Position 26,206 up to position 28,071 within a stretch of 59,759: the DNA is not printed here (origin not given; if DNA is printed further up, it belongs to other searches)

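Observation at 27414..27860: Second, divergent MraZ-like double-repeat module fused to a hydrophobic N-terminal segment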

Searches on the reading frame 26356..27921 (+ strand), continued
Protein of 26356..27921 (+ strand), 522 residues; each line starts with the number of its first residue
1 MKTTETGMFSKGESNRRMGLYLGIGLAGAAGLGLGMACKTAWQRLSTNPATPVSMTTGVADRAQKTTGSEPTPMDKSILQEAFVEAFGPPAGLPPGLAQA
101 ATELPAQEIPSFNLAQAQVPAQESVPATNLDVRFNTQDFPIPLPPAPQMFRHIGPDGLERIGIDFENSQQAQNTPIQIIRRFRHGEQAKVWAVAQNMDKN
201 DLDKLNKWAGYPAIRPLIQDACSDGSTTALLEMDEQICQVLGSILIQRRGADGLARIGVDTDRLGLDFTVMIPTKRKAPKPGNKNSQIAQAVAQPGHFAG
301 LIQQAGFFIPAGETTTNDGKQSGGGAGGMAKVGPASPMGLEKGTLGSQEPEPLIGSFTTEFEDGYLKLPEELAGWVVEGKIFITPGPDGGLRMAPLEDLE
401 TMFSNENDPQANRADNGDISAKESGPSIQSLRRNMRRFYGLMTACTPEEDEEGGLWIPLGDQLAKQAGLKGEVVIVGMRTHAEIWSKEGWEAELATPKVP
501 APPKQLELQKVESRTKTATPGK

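Call 45: find_encoding_contigs(protein=P0236, flank=8000, max_places=2)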
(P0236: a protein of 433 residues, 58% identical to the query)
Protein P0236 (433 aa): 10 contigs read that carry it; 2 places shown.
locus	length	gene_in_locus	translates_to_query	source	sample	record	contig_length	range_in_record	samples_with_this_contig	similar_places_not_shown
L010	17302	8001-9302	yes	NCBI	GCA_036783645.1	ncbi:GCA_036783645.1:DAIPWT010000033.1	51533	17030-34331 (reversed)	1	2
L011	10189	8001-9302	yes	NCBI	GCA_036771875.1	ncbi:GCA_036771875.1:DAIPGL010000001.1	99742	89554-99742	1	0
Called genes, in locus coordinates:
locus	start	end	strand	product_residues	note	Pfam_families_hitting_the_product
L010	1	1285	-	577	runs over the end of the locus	PF13231:PMT_2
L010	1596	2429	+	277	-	PF00005:ABC_tran, PF13304:AAA_21 (faint)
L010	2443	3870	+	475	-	PF04069:OpuAC, PF00528:BPD_transp_1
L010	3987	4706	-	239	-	PF02230:Abhydrolase_2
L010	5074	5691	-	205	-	PF01583:APS_kinase, PF13671:AAA_33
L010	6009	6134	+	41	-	-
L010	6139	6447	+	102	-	-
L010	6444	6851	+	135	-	PF01850:PIN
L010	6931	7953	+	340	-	PF01795:Methyltransf_5, PF13649:Methyltransf_25 (weak)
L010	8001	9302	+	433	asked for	PF02381:MraZ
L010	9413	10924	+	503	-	-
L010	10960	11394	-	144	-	PF13650:Asp_protease_2 (weak), PF13975:gag-asp_proteas (weak)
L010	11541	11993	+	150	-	-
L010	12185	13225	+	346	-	-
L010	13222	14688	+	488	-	PF03062:MBOAT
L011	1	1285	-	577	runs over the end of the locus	PF13231:PMT_2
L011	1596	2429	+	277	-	PF00005:ABC_tran, PF13304:AAA_21 (faint)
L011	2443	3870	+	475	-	PF04069:OpuAC, PF00528:BPD_transp_1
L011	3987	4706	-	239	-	PF02230:Abhydrolase_2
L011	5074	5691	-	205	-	PF01583:APS_kinase, PF13671:AAA_33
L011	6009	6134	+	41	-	-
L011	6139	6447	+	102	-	-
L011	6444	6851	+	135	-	PF01850:PIN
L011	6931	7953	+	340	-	PF01795:Methyltransf_5, PF13649:Methyltransf_25 (weak)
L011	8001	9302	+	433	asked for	PF02381:MraZ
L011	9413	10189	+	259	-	?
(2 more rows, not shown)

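Call 49: predict_structure(alignment_id=A3)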
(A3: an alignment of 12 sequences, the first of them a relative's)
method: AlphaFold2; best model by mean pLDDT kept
length: 522 residues; sequences in the alignment: 12
mean_pLDDT: 44.7   pTM: 0.32
mean pLDDT of the five models: 44.7, 44.8, 44.5, 43.4, 38.4
residues with pLDDT >= 90: 0; 70-90: 103; 50-70: 82; < 50: 337
segments of 3 or more residues with pLDDT < 50: 1-177, 179-181, 183-186, 242-352, 411-426, 498-522
pLDDT, mean of each block of 10 residues (from residue 1): 30 29 26 28 28 24 27 36 35 33 30 27 24 23 27 29 27 43 53 58 62 62 53 62 36 31 24 28 28 24 23 26 26 29 32 70 86 68 80 80 68 43 51 71 80 82 82 79 83 59 34 33 32
secondary structure, 60 per line:
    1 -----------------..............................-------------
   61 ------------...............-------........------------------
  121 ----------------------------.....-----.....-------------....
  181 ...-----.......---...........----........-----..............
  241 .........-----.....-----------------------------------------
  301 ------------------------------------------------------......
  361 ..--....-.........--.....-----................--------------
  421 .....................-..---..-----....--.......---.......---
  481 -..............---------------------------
elements in order: H18-47 H73-87 H95-102 E149-153 E159-163 E177-183 E189-195 H199-209 E214-221 E227-234 H235-244 E245-249 E255-259 E355-362 E365-368 H370-378 E381-385 E391-395 H396-406 H421-441 E455-458 H461-467 E471-477 E482-486 H487-495

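Call 85: list_cluster_members(proteins=[P0001, P0249, P0205, P0269])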
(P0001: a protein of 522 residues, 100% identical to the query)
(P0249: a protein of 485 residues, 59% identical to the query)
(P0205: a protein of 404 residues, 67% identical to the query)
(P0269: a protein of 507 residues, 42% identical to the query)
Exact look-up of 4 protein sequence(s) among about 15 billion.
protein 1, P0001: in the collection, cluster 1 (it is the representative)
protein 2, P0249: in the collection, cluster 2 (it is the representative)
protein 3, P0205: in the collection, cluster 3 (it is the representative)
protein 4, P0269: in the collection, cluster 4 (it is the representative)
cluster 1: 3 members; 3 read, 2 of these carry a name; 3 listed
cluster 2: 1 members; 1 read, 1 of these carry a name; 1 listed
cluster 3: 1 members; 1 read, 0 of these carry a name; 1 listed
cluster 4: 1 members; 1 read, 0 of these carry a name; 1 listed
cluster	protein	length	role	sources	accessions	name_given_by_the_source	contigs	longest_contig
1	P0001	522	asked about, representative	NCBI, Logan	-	-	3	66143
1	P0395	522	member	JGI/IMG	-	hypothetical protein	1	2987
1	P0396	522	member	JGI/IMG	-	hypothetical protein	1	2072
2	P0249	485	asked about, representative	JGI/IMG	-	MraZ protein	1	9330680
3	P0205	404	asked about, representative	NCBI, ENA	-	-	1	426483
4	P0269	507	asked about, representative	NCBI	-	-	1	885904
